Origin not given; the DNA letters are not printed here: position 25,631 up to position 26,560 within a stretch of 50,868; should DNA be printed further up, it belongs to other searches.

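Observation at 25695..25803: rpsD ends in a hairpin mosaic that encodes Y-S-R-stop three times with different codons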

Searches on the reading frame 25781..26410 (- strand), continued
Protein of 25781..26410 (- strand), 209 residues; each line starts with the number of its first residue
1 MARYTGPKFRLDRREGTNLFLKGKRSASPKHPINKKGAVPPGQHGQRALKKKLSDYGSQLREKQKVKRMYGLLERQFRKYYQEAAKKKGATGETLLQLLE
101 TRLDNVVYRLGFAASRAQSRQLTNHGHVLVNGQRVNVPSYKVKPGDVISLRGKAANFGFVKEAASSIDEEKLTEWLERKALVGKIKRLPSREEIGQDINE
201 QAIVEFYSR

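Call 43: find_encoding_contigs(protein=P0069, flank=2500, max_places=6)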
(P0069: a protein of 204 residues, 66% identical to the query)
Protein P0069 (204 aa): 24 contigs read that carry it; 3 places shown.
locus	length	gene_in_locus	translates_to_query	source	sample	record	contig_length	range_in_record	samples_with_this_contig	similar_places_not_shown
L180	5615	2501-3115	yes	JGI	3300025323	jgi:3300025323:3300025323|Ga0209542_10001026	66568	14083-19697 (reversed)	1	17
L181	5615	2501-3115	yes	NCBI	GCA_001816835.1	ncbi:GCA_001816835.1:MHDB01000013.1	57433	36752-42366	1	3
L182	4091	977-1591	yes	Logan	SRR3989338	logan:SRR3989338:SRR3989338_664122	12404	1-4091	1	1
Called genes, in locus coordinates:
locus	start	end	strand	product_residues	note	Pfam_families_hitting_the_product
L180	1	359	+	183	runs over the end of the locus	PF00406:ADK, PF02223:Thymidylate_kin (faint), PF13207:AAA_17, PF13238:AAA_18 (weak)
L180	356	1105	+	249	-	PF00557:Peptidase_M24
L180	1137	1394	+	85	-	PF01176:eIF-1a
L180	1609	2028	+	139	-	PF00416:Ribosomal_S13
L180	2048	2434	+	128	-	PF00411:Ribosomal_S11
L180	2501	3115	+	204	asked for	PF00163:Ribosomal_S4, PF22421:SYY_C-terminal (faint), PF01479:S4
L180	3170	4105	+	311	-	PF01193:RNA_pol_L, PF01000:RNA_pol_A_bac, PF03118:RNA_pol_A_CTD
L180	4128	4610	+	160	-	PF01196:Ribosomal_L17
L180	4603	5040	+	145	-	PF00572:Ribosomal_L13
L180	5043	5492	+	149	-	PF00380:Ribosomal_S9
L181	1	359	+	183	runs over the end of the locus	PF00406:ADK, PF02223:Thymidylate_kin (faint), PF13207:AAA_17, PF13238:AAA_18 (weak)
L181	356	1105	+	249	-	PF00557:Peptidase_M24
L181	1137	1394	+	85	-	PF01176:eIF-1a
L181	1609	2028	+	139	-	PF00416:Ribosomal_S13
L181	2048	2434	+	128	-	PF00411:Ribosomal_S11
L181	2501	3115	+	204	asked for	PF00163:Ribosomal_S4, PF22421:SYY_C-terminal (faint), PF01479:S4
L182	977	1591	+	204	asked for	PF00163:Ribosomal_S4, PF22421:SYY_C-terminal (faint), PF01479:S4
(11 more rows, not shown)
